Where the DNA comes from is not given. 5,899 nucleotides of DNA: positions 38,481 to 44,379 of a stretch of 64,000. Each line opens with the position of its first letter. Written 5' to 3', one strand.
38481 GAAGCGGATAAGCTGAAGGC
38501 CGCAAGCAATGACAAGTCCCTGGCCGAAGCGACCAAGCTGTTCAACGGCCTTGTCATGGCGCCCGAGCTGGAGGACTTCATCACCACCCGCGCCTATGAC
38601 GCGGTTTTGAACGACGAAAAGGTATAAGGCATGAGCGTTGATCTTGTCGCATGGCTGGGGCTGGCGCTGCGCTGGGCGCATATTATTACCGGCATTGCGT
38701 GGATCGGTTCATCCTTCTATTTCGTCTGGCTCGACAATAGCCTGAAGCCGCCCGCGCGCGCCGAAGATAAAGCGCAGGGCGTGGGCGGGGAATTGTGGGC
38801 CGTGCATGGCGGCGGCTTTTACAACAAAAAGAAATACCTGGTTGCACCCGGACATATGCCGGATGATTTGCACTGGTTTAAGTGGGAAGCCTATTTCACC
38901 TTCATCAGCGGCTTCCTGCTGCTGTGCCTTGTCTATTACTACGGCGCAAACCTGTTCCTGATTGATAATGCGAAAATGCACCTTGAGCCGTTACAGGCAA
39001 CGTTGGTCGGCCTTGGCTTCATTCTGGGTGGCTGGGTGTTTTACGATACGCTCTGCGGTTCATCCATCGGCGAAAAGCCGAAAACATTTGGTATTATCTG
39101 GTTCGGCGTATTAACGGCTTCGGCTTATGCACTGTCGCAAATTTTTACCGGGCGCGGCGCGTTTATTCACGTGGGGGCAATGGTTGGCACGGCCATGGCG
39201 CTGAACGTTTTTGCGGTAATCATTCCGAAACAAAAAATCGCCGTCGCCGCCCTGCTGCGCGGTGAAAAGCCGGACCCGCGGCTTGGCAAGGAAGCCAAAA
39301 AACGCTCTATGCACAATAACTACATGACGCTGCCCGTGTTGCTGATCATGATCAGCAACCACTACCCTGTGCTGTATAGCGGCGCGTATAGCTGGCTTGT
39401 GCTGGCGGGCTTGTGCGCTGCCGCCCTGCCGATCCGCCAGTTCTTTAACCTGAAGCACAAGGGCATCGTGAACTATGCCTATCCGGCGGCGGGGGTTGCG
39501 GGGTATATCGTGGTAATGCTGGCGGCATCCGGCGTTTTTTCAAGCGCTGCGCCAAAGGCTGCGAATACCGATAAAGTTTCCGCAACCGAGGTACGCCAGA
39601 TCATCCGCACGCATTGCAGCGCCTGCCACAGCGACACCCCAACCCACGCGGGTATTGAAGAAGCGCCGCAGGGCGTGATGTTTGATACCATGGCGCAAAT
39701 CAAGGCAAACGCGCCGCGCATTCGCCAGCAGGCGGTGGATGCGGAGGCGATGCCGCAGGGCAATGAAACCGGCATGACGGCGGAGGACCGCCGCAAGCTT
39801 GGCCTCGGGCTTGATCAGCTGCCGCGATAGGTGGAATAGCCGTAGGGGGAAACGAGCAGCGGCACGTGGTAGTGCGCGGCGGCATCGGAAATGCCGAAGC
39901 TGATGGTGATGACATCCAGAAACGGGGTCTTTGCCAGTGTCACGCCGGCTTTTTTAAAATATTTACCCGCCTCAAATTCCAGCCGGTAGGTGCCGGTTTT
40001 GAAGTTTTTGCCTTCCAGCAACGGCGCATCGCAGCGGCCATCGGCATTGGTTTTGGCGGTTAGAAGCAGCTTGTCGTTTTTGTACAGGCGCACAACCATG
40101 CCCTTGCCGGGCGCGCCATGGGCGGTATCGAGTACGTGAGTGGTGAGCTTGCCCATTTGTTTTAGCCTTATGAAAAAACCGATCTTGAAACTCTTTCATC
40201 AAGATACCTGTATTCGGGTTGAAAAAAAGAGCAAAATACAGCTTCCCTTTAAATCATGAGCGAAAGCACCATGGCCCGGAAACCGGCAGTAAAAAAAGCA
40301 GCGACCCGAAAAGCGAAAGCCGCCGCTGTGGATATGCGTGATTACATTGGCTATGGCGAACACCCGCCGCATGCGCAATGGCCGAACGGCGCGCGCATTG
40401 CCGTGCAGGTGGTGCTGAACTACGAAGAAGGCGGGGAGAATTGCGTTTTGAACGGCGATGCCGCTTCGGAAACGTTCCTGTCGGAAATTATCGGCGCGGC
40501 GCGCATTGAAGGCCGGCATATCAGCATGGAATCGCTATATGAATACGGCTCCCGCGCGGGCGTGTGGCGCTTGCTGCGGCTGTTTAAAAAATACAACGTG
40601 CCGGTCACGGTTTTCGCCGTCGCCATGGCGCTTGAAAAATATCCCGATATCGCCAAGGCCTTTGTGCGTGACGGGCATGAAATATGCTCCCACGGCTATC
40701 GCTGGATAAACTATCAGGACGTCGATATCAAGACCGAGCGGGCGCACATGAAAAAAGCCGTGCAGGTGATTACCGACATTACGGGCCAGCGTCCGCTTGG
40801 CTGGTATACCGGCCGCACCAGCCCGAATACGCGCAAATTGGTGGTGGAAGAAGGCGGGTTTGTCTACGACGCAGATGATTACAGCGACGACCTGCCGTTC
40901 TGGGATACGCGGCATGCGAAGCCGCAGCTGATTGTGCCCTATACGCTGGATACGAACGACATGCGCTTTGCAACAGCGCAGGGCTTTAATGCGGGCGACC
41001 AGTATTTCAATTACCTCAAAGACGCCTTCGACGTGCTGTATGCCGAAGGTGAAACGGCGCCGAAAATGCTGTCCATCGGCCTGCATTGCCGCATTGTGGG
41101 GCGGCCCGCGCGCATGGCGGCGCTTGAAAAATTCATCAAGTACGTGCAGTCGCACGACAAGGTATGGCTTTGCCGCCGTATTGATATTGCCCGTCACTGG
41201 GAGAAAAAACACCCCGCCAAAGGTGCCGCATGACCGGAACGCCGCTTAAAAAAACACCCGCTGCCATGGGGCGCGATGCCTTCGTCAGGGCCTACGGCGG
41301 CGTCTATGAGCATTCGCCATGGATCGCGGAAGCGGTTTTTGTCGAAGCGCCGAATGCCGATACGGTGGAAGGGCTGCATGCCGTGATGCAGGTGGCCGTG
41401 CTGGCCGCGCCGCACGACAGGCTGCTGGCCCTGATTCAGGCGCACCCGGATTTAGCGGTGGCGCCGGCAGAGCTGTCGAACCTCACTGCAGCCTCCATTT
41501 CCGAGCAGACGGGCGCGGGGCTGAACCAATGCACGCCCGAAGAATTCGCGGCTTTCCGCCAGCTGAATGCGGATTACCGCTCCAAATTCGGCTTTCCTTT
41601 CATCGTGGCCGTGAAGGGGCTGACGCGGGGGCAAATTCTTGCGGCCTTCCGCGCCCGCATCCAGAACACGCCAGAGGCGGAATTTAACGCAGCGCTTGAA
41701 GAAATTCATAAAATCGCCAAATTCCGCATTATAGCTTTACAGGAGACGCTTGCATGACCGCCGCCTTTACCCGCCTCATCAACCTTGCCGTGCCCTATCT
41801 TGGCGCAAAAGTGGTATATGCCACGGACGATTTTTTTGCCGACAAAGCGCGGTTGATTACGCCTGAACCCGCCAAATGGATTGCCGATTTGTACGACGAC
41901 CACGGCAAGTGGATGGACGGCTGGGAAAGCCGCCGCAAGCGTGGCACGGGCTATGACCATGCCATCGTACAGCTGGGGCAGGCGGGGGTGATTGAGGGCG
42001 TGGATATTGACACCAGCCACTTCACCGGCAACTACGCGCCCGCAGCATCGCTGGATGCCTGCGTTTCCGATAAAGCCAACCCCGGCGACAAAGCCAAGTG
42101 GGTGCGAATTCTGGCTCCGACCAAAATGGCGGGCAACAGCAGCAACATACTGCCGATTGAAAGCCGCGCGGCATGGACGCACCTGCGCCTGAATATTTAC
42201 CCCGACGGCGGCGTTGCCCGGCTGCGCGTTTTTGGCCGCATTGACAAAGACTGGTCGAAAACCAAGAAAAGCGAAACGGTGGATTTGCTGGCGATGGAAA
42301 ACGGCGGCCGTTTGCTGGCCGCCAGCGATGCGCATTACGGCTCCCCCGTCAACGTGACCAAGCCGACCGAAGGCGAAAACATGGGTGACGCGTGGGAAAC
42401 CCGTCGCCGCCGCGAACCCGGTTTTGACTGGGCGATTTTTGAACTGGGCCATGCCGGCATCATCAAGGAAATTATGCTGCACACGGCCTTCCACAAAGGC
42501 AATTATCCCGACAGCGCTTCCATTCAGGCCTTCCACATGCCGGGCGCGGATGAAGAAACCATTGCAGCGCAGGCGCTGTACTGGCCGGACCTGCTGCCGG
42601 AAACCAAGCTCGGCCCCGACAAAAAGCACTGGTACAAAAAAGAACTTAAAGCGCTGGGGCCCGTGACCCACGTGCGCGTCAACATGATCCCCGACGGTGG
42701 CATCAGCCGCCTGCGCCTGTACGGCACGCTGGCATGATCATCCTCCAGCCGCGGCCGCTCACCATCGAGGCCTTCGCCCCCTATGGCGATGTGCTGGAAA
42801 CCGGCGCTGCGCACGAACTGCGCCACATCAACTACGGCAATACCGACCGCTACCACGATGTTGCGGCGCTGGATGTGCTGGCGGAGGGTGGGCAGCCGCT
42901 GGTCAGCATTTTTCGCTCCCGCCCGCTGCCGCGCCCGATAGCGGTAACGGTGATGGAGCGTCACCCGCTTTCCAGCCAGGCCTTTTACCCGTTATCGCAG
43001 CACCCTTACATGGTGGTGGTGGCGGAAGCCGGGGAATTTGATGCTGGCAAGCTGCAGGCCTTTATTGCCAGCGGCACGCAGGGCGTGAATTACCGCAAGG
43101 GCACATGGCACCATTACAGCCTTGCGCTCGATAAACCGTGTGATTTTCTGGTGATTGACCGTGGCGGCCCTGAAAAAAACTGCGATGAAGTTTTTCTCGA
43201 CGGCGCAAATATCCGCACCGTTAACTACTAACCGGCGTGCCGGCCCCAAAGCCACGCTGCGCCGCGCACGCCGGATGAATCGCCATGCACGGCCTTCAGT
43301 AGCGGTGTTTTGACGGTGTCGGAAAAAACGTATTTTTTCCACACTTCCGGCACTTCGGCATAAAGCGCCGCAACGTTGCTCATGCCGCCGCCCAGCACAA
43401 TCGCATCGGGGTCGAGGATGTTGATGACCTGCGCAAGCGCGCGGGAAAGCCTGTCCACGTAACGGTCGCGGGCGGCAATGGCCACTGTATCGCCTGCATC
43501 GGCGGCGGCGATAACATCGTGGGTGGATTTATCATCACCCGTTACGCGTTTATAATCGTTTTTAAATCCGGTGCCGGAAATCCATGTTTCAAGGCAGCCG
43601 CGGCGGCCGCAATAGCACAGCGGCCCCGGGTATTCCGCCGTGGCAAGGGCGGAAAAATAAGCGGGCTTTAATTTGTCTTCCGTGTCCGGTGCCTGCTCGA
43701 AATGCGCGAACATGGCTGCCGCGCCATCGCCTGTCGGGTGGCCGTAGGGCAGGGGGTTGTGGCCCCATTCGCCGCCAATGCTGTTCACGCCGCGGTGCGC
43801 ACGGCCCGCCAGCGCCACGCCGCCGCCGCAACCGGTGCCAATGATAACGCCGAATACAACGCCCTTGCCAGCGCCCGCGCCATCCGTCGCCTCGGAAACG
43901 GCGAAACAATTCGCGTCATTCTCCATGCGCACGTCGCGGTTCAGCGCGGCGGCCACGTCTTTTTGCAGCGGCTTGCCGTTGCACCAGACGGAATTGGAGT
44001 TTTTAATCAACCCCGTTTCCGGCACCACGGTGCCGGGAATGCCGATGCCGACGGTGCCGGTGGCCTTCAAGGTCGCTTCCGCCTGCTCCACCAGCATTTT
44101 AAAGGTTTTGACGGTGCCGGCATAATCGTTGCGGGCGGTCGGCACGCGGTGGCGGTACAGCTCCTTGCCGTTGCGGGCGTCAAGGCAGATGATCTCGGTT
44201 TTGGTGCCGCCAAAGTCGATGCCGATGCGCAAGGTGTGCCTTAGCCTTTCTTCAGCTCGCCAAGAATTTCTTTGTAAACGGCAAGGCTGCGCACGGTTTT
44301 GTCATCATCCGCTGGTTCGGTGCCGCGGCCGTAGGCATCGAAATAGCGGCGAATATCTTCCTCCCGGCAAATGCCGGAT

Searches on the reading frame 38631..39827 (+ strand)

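Call 67: search_protein_families(library=pfam, proteins=[window:38631-39827:+], max_evalue=0.00001)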
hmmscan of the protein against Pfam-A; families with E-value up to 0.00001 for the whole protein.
window:38631-39827:+ (399 aa): 1 family
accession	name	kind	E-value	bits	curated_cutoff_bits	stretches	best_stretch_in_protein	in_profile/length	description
PF06181.16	Urate_ox_N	-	2.2e-125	418.4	26.9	1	5-298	3-293/295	Urate oxidase N-terminal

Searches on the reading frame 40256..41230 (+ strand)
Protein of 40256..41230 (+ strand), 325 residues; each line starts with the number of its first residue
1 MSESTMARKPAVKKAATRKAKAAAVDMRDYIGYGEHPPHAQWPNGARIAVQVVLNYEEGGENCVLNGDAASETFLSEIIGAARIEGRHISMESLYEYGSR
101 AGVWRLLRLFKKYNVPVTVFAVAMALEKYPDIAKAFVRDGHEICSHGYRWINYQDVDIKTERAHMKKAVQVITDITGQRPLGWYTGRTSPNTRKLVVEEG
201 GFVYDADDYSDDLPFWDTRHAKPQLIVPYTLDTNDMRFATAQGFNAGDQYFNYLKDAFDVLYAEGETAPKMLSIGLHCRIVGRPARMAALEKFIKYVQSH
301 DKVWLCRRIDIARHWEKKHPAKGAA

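Call 67: search_protein_families(library=pfam, proteins=[window:40256-41230:+], max_evalue=0.00001)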
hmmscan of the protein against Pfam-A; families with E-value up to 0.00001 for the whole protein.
window:40256-41230:+ (325 aa): 1 family
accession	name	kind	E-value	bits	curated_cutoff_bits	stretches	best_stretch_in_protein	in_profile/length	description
PF01522.26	Polysacc_deac_1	-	7.1e-18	65.2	23.1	1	95-184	13-102/124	Polysaccharide deacetylase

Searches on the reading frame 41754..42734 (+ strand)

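Call 67: search_protein_families(library=pfam, proteins=[window:41754-42734:+], max_evalue=0.00001)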
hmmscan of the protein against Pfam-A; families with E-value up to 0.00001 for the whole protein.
window:41754-42734:+ (327 aa): 1 family
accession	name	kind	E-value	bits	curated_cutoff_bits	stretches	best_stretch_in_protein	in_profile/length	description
PF03561.21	Allantoicase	-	1.1e-93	311.5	27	2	17-163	1-154/155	Allantoicase repeat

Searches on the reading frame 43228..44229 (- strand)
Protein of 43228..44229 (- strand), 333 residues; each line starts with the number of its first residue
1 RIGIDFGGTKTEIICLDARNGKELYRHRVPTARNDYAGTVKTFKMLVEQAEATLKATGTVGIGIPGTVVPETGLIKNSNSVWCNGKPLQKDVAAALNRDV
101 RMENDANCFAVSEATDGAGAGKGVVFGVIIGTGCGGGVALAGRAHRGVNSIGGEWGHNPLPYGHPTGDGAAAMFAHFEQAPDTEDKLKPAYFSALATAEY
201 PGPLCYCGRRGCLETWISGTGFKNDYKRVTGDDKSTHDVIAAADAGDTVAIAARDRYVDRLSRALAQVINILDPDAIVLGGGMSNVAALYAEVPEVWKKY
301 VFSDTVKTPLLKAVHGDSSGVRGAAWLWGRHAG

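Call 67: search_protein_families(library=pfam, proteins=[window:43228-44229:-], max_evalue=0.00001)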
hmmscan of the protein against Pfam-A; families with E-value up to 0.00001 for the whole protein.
window:43228-44229:- (333 aa): 3 families
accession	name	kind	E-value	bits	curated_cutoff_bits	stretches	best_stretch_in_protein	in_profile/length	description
PF00480.26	ROK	-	3.5e-76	257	22.9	1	2-329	2-292/294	ROK family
PF01869.26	BcrAD_BadFG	-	9.2e-07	29.1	31.5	0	2-79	1-77/271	BadF/BadG/BcrA/BcrD ATPase family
PF02685.22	Glucokinase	-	4.1e-06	26.5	22.1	0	5-164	4-165/314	Glucokinase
